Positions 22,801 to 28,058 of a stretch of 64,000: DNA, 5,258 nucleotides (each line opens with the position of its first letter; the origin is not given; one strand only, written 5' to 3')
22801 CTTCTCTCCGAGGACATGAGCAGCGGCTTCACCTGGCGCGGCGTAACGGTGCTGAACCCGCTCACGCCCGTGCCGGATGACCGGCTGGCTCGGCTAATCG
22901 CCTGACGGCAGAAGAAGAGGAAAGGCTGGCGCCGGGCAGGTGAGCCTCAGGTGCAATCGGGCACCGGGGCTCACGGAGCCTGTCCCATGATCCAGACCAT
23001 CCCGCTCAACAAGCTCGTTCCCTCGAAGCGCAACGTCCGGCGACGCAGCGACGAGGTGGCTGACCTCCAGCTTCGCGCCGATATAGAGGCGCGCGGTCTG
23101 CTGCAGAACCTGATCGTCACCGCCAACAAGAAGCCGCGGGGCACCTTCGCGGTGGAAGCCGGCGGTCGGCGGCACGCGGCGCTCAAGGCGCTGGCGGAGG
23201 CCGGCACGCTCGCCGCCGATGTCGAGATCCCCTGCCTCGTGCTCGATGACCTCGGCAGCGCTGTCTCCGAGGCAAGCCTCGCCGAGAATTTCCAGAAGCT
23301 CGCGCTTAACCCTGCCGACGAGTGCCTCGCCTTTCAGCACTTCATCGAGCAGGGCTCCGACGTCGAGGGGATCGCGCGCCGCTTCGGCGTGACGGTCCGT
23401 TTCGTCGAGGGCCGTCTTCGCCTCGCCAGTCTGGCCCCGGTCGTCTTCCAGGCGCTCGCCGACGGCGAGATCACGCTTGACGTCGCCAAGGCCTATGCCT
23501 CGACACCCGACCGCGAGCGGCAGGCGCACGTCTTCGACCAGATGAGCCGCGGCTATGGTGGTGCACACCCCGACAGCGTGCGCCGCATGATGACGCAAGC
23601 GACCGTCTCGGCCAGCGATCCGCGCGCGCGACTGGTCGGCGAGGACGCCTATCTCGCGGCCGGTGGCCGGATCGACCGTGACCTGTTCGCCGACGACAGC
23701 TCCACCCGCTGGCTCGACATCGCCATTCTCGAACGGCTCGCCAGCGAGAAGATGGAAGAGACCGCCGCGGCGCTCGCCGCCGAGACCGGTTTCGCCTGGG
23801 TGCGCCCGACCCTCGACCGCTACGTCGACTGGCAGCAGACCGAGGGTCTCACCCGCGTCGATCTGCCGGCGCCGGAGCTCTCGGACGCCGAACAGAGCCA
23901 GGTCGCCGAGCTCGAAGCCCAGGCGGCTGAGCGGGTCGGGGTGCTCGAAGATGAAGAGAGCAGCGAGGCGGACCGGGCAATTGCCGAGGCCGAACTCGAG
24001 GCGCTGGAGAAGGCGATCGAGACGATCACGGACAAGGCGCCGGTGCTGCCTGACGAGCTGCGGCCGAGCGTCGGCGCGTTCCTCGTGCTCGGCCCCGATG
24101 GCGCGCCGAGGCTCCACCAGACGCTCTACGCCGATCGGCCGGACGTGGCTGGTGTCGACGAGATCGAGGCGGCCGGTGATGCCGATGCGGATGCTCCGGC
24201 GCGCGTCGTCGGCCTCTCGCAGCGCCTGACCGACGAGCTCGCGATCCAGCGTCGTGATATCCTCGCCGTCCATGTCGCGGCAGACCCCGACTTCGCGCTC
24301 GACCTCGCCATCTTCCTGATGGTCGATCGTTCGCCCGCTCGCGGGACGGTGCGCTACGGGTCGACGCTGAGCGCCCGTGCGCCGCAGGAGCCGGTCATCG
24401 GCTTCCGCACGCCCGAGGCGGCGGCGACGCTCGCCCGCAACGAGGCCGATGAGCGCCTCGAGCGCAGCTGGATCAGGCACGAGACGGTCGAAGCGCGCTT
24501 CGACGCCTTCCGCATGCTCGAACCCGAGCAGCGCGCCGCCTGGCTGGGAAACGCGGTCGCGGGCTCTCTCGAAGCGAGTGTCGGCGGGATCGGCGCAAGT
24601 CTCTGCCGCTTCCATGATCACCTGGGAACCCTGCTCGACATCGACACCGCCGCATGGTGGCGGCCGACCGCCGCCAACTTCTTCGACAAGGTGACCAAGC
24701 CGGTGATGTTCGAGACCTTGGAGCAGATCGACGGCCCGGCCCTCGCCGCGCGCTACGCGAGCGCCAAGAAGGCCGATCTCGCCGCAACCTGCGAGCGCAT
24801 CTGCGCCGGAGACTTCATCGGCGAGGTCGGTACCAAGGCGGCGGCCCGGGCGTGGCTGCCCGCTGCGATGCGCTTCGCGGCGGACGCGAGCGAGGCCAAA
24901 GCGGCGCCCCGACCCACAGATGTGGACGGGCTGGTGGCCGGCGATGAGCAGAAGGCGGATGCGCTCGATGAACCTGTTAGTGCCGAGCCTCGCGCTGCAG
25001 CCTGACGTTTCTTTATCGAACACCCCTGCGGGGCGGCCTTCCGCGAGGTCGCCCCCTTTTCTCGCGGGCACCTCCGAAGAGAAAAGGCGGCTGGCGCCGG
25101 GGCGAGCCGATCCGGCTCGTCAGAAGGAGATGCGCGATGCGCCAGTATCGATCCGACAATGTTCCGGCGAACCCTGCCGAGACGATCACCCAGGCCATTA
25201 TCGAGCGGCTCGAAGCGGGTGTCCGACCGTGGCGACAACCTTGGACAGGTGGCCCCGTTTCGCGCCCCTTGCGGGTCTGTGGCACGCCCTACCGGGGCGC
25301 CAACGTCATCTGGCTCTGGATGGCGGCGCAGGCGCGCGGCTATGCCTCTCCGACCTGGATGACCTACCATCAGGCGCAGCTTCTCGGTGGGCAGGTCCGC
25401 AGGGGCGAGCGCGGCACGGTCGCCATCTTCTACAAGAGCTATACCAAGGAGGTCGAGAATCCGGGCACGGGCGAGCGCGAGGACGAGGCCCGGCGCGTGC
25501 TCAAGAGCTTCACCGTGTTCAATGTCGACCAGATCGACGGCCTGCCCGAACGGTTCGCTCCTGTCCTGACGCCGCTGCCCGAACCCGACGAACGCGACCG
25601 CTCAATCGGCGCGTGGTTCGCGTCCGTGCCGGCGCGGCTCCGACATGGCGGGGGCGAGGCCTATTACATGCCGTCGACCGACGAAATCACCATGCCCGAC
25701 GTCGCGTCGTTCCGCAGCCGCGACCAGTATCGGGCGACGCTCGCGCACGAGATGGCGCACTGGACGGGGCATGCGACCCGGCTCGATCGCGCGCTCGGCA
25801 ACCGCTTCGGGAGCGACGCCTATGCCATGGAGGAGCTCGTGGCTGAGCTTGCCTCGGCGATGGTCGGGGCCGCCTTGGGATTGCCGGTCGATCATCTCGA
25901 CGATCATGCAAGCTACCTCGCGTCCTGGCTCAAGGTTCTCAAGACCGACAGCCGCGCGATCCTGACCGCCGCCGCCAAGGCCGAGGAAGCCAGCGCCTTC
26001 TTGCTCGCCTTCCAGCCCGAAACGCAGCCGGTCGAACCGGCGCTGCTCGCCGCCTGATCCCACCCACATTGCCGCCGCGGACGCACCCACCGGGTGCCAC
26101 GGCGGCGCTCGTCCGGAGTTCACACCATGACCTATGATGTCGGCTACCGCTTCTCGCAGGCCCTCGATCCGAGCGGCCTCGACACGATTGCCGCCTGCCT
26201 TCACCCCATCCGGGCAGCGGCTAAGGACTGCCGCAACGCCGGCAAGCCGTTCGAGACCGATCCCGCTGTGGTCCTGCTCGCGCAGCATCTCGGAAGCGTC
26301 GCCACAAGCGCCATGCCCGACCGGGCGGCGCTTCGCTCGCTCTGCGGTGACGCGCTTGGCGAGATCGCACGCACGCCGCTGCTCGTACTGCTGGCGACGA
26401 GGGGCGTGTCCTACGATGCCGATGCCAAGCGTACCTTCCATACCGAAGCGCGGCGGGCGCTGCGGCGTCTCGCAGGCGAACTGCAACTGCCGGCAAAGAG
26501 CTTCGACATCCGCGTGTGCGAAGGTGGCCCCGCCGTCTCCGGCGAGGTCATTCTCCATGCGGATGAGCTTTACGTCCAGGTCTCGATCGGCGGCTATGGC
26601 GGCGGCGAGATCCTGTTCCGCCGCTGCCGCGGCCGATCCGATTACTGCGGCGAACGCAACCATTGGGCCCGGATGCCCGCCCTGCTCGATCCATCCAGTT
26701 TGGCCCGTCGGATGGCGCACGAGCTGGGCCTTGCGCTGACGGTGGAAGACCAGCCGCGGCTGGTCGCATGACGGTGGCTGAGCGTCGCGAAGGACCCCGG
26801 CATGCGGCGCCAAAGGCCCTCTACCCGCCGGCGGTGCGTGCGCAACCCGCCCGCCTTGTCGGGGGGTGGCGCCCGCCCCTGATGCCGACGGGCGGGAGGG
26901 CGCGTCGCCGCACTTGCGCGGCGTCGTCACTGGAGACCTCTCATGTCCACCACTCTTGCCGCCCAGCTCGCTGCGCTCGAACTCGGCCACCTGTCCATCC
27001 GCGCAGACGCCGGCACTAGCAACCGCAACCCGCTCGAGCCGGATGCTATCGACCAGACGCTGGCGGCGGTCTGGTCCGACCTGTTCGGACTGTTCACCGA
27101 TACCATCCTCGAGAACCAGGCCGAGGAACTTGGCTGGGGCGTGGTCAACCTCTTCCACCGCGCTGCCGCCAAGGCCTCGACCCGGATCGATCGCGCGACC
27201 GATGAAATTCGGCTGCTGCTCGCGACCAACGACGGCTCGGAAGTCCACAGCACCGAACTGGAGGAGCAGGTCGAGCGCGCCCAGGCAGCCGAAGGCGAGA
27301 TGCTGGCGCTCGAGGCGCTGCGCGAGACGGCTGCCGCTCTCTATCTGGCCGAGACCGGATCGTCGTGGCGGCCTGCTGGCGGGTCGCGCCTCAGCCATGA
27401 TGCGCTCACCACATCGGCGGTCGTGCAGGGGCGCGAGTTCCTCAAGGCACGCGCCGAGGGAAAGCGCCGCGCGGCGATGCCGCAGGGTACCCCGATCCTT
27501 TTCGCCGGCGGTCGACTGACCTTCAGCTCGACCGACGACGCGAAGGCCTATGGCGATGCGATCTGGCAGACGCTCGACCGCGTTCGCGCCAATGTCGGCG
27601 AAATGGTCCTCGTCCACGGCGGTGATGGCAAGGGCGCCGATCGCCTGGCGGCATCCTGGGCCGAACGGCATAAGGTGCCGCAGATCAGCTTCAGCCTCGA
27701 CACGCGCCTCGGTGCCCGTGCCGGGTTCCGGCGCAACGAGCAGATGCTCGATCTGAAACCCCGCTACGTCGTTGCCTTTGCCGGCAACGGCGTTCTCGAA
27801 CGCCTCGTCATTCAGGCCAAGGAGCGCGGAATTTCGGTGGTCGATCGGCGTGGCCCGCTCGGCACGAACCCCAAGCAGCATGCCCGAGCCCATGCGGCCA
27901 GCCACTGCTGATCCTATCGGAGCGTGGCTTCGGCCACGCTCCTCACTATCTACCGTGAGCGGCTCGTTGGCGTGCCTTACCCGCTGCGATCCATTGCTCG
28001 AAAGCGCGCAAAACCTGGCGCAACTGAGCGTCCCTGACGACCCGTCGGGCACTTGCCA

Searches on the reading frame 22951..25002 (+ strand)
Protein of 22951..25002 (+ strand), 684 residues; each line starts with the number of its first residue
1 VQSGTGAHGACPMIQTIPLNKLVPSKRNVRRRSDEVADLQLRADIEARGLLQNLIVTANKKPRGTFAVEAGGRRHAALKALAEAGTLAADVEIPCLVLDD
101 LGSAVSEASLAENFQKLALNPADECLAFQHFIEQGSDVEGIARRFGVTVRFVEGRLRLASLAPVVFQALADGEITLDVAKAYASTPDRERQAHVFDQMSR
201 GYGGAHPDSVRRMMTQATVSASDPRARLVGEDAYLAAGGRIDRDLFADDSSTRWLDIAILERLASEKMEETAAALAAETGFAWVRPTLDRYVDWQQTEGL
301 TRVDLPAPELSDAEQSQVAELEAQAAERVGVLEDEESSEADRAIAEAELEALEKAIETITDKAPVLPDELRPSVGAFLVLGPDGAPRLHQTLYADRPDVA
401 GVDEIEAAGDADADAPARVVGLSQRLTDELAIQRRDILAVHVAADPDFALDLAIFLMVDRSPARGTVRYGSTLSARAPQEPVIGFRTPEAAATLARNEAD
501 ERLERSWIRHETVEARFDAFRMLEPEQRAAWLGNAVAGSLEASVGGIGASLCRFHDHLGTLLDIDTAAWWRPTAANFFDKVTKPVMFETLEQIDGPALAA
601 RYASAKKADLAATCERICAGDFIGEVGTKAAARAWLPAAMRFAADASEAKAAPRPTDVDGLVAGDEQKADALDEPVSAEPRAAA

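Call 18: search_protein_families(library=pfam, proteins=[window:22951-25002:+], max_evalue=0.001)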
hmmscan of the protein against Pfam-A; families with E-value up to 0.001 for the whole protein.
window:22951-25002:+ (684 aa): 2 families
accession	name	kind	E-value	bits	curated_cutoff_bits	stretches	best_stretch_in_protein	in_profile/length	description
PF17762.8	HTH_ParB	-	2.6e-07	31.1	22.6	1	119-198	3-83/102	ParB HTH domain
PF02195.25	ParB_N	-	0.00021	21.7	26.3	1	14-115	3-95/95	ParB N-terminal domain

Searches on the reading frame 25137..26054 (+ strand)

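Call 18: search_protein_families(library=pfam, proteins=[window:25137-26054:+], max_evalue=0.001)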
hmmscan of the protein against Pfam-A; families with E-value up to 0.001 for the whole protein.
window:25137-26054:+ (306 aa): 2 families
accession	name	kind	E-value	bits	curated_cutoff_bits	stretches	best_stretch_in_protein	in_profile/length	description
PF18818.7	MPTase-PolyVal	-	5e-47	159.5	27.5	1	158-281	4-126/126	Zincin-like metallopeptidase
PF08401.16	ArdcN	-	9.5e-38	129.6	22.6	1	14-128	4-123/123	N-terminal domain of anti-restriction factor ArdC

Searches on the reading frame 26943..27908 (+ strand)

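Call 18: search_protein_families(library=pfam, proteins=[window:26943-27908:+], max_evalue=0.001)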
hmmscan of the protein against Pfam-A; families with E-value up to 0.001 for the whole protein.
window:26943-27908:+ (322 aa): 1 family
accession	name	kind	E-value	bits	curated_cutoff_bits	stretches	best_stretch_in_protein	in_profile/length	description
PF10686.14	YAcAr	-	4.5e-21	74.9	28.2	1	184-256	2-65/66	YspA, cpYpsA-related SLOG family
